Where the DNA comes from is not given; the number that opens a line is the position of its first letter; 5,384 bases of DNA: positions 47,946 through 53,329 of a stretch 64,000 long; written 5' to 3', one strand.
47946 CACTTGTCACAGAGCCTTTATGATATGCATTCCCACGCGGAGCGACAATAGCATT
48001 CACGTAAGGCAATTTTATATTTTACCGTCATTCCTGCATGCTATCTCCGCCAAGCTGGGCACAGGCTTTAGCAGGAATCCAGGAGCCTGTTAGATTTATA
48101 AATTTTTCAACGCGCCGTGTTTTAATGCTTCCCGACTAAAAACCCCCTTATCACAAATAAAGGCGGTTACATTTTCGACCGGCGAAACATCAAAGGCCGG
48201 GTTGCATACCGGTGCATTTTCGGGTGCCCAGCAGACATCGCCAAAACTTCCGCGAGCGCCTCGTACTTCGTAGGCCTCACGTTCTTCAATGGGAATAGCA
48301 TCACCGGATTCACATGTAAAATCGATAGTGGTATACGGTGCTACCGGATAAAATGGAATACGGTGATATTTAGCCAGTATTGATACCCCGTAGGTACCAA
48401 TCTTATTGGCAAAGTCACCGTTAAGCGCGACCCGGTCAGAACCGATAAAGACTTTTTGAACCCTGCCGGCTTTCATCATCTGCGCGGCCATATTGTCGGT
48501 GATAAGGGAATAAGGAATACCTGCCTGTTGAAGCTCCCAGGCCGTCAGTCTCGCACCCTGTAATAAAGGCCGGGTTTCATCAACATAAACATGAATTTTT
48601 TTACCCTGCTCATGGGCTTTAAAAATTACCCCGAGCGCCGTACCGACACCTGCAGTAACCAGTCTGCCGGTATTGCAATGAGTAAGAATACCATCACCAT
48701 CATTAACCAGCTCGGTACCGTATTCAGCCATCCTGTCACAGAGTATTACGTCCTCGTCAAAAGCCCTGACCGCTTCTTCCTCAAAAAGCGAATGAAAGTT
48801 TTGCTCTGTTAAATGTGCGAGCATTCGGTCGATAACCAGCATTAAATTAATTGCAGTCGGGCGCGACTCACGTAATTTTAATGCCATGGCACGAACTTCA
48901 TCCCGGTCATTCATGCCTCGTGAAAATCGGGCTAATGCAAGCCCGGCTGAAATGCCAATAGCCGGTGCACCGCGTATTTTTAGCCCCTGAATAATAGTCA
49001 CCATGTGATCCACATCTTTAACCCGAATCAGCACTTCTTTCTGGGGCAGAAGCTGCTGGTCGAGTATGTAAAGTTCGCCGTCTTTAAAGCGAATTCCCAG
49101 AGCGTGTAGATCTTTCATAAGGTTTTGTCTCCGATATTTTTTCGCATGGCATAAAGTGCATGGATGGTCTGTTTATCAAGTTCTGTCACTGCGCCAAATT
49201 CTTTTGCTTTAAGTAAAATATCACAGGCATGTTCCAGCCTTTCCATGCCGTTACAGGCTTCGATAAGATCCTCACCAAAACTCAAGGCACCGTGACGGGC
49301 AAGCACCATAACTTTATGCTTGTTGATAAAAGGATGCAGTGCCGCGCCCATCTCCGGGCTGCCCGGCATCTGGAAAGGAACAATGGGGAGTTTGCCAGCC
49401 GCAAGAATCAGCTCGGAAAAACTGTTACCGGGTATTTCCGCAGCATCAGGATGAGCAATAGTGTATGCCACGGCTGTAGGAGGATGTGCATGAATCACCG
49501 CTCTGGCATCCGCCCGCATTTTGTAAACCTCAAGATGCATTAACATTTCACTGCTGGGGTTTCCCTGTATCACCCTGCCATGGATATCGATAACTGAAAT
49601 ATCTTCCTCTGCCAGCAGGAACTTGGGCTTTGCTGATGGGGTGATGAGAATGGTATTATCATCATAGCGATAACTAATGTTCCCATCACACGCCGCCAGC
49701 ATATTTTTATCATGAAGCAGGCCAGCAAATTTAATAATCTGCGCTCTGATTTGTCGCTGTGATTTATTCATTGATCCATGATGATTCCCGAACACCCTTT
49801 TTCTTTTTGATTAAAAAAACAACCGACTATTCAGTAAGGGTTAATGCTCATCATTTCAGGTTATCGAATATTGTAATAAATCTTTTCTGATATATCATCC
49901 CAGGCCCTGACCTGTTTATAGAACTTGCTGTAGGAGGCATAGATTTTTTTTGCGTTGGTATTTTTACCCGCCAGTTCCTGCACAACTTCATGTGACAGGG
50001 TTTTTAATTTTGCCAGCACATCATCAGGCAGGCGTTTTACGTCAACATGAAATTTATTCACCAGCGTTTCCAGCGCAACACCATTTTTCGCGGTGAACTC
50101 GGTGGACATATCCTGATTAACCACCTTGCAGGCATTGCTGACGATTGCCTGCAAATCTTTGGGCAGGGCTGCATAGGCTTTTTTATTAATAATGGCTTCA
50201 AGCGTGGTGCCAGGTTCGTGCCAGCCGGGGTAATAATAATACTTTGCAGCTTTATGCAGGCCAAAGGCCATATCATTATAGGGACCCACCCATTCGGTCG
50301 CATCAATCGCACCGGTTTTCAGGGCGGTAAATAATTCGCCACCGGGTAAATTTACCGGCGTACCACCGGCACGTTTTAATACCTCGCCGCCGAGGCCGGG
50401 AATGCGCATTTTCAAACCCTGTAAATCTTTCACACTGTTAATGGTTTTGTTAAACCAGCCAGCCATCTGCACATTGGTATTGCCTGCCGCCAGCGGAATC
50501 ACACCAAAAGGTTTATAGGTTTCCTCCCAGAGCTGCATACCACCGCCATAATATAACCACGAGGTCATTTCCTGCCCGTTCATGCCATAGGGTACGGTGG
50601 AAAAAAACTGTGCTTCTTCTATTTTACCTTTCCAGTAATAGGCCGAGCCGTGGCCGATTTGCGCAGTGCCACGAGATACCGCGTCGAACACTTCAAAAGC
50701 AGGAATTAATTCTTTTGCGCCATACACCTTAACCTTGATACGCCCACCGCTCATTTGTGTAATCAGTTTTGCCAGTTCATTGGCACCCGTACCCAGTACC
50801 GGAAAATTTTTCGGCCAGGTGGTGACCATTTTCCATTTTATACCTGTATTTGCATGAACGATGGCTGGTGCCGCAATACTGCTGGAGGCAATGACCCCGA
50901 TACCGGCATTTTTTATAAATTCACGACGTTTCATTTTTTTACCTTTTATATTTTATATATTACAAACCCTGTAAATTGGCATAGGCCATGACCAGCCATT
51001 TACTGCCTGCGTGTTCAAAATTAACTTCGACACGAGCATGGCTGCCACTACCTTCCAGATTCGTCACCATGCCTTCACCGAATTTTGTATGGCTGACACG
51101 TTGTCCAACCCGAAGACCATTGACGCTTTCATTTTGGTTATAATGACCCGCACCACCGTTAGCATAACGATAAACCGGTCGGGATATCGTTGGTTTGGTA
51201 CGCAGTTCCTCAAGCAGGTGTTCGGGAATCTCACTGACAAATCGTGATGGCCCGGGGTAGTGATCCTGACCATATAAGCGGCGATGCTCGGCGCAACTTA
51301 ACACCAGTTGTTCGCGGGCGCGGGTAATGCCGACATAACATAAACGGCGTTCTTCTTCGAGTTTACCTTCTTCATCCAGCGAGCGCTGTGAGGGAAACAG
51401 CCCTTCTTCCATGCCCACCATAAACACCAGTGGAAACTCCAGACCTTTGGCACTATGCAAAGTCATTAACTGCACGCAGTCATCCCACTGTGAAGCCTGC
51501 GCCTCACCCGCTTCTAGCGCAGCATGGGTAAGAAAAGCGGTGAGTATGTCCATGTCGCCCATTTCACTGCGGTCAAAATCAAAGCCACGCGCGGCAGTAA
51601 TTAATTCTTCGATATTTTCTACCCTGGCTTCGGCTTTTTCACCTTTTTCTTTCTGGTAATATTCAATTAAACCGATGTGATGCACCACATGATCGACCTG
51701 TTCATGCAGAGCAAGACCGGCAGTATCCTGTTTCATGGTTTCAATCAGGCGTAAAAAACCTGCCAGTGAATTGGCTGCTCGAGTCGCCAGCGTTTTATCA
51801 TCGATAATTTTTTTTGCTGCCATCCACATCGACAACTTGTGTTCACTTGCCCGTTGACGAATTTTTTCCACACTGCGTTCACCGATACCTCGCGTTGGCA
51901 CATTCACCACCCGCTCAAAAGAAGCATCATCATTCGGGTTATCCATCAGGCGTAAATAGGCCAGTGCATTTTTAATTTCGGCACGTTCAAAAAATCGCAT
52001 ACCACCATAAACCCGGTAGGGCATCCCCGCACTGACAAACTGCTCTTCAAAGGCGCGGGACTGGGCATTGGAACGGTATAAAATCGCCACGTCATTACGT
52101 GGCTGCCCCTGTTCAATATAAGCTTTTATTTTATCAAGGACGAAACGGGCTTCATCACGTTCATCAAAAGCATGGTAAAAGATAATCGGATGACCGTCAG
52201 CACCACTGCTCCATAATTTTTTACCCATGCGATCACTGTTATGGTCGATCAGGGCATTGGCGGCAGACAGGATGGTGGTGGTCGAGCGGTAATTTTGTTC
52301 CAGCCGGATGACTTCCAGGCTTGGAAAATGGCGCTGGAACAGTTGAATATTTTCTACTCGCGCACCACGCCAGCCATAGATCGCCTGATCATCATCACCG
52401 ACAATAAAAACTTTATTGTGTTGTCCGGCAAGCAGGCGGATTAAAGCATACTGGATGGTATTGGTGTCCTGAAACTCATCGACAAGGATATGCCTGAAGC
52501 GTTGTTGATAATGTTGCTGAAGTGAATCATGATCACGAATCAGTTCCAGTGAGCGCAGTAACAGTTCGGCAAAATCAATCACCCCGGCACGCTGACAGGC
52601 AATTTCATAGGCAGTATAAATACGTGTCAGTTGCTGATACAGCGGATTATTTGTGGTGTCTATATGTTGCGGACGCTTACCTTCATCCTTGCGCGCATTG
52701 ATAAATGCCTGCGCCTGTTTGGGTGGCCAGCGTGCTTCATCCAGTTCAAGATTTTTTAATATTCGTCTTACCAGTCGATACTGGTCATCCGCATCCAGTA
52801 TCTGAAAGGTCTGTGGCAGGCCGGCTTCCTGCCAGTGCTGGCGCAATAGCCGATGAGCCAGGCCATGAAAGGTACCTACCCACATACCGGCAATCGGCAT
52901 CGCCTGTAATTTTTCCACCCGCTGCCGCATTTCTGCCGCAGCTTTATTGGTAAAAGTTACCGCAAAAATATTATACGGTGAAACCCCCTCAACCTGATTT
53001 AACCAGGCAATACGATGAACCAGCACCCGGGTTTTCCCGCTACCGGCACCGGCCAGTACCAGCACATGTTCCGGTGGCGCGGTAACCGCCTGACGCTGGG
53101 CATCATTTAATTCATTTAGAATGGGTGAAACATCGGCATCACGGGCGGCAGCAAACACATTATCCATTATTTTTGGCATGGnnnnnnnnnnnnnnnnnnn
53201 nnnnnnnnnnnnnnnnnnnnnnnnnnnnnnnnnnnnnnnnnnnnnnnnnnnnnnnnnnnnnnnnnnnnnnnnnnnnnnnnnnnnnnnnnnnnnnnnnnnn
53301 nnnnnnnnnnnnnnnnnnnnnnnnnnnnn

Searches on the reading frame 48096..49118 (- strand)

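Call 40: search_protein_families(library=pfam, proteins=[window:48096-49118:-], max_evalue=0.00001)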
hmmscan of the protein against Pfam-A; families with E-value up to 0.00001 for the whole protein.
window:48096-49118:- (340 aa): 1 family
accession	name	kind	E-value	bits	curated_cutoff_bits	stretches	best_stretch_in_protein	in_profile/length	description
PF01008.23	IF-2B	-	3.7e-72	243.4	22.4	1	47-327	1-278/280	Initiation factor 2 subunit family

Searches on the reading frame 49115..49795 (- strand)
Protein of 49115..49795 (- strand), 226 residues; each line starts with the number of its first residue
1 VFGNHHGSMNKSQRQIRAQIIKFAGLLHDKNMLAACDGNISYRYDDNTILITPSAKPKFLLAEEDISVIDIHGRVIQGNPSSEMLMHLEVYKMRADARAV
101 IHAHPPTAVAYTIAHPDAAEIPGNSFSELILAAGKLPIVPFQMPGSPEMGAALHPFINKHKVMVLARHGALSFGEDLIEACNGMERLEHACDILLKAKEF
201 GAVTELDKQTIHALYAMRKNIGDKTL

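Call 40: search_protein_families(library=pfam, proteins=[window:49115-49795:-], max_evalue=0.00001)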
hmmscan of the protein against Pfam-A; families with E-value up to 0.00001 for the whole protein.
window:49115-49795:- (226 aa): 1 family
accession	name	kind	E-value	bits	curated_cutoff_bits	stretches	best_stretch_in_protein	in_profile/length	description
PF00596.27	Aldolase_II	-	2.1e-42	145.5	22.2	1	19-194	2-182/183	Class II Aldolase and Adducin N-terminal domain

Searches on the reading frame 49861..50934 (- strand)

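Call 41: search_protein_families(library=pfam, proteins=[window:49861-50934:-], max_evalue=0.00001)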
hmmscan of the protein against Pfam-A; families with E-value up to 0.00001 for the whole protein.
window:49861-50934:- (357 aa): 1 family
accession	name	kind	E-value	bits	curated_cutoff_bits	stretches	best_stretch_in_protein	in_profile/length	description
PF03480.18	DctP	-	1e-56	192.8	23.4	1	38-322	3-283/286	Bacterial extracellular solute-binding protein, family 7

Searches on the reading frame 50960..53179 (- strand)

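Call 41: search_protein_families(library=pfam, proteins=[window:50960-53179:-], max_evalue=0.00001)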
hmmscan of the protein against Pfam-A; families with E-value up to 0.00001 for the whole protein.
window:50960-53179:- (739 aa): 7 families
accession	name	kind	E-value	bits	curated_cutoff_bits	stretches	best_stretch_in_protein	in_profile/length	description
PF00580.27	UvrD-helicase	-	2.1e-89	300.3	23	1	24-286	1-271/271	UvrD/REP helicase N-terminal domain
PF13361.12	UvrD_C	-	5.7e-86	289.5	25.6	1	291-631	1-349/350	UvrD-like helicase C-terminal domain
PF13245.12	AAA_19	-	1.7e-25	90.2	25.1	1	28-269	1-132/134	AAA domain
PF13538.12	UvrD_C_2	-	4.1e-09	36.6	27.4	1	571-627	4-51/52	UvrD-like helicase C-terminal domain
PF21196.3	PcrA_UvrD_tudor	-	2.5e-08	34.1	23.9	1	691-734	1-44/48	PcrA/UvrD tudor domain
PF13604.12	AAA_30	-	3e-08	34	27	0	24-100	2-77/191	AAA domain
PF01443.25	Viral_helicase1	-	9e-06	26.1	21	0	563-627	178-226/228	Viral superfamily 1 RNA helicase core domain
